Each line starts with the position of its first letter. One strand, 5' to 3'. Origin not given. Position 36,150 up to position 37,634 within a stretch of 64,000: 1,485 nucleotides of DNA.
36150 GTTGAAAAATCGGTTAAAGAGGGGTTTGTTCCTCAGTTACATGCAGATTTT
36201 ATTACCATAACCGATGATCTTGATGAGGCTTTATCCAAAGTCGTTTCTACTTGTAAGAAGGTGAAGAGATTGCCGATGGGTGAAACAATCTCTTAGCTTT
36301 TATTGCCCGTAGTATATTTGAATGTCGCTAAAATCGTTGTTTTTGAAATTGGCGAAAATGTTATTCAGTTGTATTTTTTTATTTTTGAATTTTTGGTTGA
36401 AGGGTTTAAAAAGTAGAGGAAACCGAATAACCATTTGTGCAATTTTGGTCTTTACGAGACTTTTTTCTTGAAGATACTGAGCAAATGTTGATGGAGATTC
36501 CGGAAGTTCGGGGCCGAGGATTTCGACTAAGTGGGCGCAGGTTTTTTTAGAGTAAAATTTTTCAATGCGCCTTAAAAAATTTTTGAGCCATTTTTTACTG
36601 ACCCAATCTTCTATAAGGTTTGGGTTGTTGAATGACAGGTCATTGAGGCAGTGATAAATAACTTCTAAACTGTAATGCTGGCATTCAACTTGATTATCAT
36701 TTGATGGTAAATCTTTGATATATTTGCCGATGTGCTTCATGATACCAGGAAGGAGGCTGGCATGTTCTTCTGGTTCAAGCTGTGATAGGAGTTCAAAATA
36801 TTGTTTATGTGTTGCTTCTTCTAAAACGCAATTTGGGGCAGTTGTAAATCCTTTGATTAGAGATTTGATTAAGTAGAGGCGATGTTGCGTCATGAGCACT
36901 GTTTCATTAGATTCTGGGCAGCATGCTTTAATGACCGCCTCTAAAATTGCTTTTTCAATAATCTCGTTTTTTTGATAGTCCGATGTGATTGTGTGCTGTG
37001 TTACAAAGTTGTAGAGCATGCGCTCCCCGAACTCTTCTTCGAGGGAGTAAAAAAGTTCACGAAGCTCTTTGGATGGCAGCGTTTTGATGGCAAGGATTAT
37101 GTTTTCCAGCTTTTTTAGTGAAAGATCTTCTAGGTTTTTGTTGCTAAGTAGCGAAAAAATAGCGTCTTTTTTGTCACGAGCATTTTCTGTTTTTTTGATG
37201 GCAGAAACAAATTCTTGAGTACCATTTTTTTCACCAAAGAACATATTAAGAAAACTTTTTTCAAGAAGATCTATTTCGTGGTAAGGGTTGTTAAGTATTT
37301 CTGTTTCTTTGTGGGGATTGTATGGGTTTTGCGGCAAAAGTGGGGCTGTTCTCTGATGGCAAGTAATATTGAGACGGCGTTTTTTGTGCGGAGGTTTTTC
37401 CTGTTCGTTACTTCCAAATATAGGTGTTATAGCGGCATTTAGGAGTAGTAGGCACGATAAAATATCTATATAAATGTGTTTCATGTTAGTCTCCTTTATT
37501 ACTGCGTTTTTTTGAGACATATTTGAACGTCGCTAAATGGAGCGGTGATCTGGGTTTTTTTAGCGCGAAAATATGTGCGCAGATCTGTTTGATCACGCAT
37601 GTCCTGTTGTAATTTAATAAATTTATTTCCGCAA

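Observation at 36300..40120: Two co-transcribed secreted paralogs sharing an identical PPxKKRR[IL] NLS-like motif right after the signal segment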

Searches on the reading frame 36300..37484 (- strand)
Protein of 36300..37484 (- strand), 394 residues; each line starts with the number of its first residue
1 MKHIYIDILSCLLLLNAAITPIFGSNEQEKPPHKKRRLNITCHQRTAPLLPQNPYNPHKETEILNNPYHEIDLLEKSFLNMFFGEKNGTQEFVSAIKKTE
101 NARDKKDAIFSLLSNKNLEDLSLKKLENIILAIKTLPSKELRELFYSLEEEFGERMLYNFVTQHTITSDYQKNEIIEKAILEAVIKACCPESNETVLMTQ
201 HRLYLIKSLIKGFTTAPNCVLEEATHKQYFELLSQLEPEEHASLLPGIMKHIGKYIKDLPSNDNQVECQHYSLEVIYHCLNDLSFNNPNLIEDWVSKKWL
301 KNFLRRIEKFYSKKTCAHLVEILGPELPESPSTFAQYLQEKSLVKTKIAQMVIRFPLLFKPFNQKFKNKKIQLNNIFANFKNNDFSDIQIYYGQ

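Call 4: search_protein_families(library=pfam, proteins=[window:36300-37484:-], max_evalue=0.1)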
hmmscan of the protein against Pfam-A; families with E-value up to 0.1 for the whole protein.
window:36300-37484:- (394 aa): 0 families

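Call 9: find_homologous_proteins(query=window:36300-37484:-, max_evalue=0.001)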
Query window:36300-37484:- (394 aa): 3 proteins with E <= 0.001 among 4217 candidates.
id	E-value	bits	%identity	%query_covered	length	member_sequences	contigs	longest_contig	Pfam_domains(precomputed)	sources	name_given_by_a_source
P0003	2.1e-261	884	100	100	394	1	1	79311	-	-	-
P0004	1.4e-131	457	66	82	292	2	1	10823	-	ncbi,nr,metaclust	ncbi:MAG: hypothetical protein UV79_C0012G0010 [candidate division TM6 bacterium GW2011_GWF2_43_17]|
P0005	2.2e-86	308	46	79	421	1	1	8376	-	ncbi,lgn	-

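Call 13: find_encoding_contigs(protein=P0004, flank=10000, max_places=3)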
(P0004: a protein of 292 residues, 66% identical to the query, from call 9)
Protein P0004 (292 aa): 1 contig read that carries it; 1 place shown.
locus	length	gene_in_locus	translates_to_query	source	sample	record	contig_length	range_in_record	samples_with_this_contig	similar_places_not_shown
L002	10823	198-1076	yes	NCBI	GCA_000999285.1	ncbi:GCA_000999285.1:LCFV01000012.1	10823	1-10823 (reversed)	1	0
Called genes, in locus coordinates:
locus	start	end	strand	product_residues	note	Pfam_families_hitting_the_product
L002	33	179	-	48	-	-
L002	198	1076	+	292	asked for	-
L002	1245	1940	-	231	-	PF18306:LDcluster4, PF03641:Lysine_decarbox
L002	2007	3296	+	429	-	-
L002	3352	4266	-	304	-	PF00291:PALP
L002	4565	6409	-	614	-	PF02463:SMC_N (weak), PF00005:ABC_tran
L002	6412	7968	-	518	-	PF00501:AMP-binding, PF13193:AMP-binding_C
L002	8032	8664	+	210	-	PF01712:dNK (weak), PF02223:Thymidylate_kin, PF13521:AAA_28 (weak)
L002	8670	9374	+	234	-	PF13177:DNA_pol3_delta2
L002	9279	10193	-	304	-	-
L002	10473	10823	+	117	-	PF05258:DciA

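Call 14: find_encoding_contigs(protein=P0005, flank=10000, max_places=3)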
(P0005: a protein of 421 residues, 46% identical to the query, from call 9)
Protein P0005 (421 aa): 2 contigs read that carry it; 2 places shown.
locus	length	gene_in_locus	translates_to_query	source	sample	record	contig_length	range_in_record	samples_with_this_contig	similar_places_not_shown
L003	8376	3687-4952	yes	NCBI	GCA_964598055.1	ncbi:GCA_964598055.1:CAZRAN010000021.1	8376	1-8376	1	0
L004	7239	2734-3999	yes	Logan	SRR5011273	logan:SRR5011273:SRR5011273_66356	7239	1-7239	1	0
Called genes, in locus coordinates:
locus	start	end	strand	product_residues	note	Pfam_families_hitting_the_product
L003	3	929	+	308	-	?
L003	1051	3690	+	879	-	-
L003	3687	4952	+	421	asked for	-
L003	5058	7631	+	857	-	-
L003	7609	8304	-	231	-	PF18306:LDcluster4, PF03641:Lysine_decarbox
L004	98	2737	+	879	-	-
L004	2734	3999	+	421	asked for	-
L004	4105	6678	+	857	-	-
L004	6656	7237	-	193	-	?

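Call 45: predict_structure(alignment_id=A5)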
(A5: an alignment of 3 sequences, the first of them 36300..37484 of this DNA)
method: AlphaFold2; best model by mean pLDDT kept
length: 394 residues; sequences in the alignment: 3
mean_pLDDT: 58.2   pTM: 0.53
mean pLDDT of the five models: 58.2, 57.0, 55.3, 50.6, 44.0
residues with pLDDT >= 90: 0; 70-90: 166; 50-70: 79; < 50: 149
segments of 3 or more residues with pLDDT < 50: 1-68, 165-172, 321-335, 338-394
pLDDT, mean of each block of 10 residues (from residue 1): 40 34 27 27 27 33 41 72 70 78 82 65 68 81 82 63 48 59 79 80 83 66 67 77 80 74 69 72 69 72 78 68 44 48 36 26 29 34 33 26
secondary structure, 60 per line:
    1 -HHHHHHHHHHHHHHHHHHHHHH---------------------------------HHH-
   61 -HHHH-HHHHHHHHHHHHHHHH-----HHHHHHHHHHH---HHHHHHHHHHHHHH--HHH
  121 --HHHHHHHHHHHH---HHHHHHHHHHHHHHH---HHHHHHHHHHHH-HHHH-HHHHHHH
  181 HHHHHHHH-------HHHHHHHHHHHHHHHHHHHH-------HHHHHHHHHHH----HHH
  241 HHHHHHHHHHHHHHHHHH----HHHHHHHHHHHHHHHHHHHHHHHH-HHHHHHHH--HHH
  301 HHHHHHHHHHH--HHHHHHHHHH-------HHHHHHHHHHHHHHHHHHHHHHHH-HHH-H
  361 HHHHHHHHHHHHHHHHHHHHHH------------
elements in order: H2-23 H62-65 H67-82 H88-98 H102-115 H123-134 H138-152 H156-167 H169-172 H174-188 H196-215 H223-233 H238-258 H263-286 H288-295 H298-311 H314-323 H331-354 H360-382

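Call 60: fold_search(model_id=the predicted structure, library=pdb)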
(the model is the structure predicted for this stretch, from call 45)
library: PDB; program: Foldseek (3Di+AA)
matches with E <= 10: 1261; with E <= 0.001: 0
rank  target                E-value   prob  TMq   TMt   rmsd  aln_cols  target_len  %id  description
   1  6vfk_B                3.7e-03  0.96  0.16  0.19  17.5       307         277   15  De novo designed tetrahedral nanoparticle T33_dn10 displaying 4 copies of BG505-SOSIP trimer on the surface (released 2020-07-22)
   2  5k7v_A                1.3e-02  0.87  0.15  0.19  18.1       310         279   14  Computational Design of Self-Assembling Cyclic Protein Homooligomers (released 2017-04-12)
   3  6u1s_A                1.3e-02  0.93  0.17  0.19  22.0       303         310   14  Cryo-EM structure of a de novo designed 16-helix transmembrane nanopore, TMHC8_R. (released 2020-08-19)
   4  6npw_C                2.3e-02  0.89  0.19  0.22  16.1       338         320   13  SSu72/Sympk in complex with Ser2/Ser5 phosphorylated peptide (released 2019-04-24)
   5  8ga7                  2.3e-02  0.51  0.14  0.12  18.9       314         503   13  Geometrically programmable nanomaterial construction using regularized protein building blocks (released 2024-03-13)
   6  6s9o_F                2.5e-02  0.98  0.28  0.31  13.2       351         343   11  Designed Armadillo Repeat protein internal Lock1 fused to target peptide KRKRKLKFKR (released 2020-02-19)
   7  9k84_A                2.5e-02  0.91  0.19  0.27  12.2       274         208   14  Cryo-EM structure of designed zinc-induced filament Fiber-n6-Zn1-HEHE-44 (released 2025-10-29)
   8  6s9m_E                2.5e-02  0.91  0.21  0.25  14.4       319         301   13  Designed Armadillo Repeat protein Lock2 fused to target peptide KRKRKAKITW (released 2020-02-19)
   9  4imj_A                2.5e-02  0.85  0.21  0.24  17.7       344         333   11  Novel Modifications on C-terminal Domain of RNA Polymerase II can Fine-tune the Phosphatase Activity of Ssu72 (released 2013-08-07)
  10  8fua_A                2.5e-02  0.72  0.17  0.16  17.8       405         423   13  Crystal structure of mouse Importin alpha in complex with Hendra virus matrix protein NLS1 (released 2023-02-08)
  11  6s9o_D                2.6e-02  0.99  0.28  0.32  13.7       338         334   14  Designed Armadillo Repeat protein internal Lock1 fused to target peptide KRKRKLKFKR (released 2020-02-19)
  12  4zdu_A                2.9e-02  0.89  0.20  0.19  15.8       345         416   11  Crystal structure of importin-alpha bound to a non-classical nuclear localization signal of the influenza A virus nucl (released 2015-10-21)
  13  5nwk_F                2.9e-02  0.82  0.16  0.23  19.1       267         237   12  14-3-3c in complex with CPP and fusicoccin (released 2017-11-22)
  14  5mfd_J                3.1e-02  0.80  0.19  0.22  15.0       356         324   12  Designed armadillo repeat protein YIIIM''6AII in complex with pD_(KR)5 (released 2017-07-19)
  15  8fzk_D                3.3e-02  0.89  0.21  0.20  15.8       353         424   10  Dimeric human importin alpha subunit (released 2023-02-08)
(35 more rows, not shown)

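Call 78: search_protein_families(library=ncbifam, proteins=[window:36300-37484:-], max_evalue=0.1)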
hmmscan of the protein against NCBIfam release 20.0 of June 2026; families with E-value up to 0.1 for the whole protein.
window:36300-37484:- (394 aa): 0 families
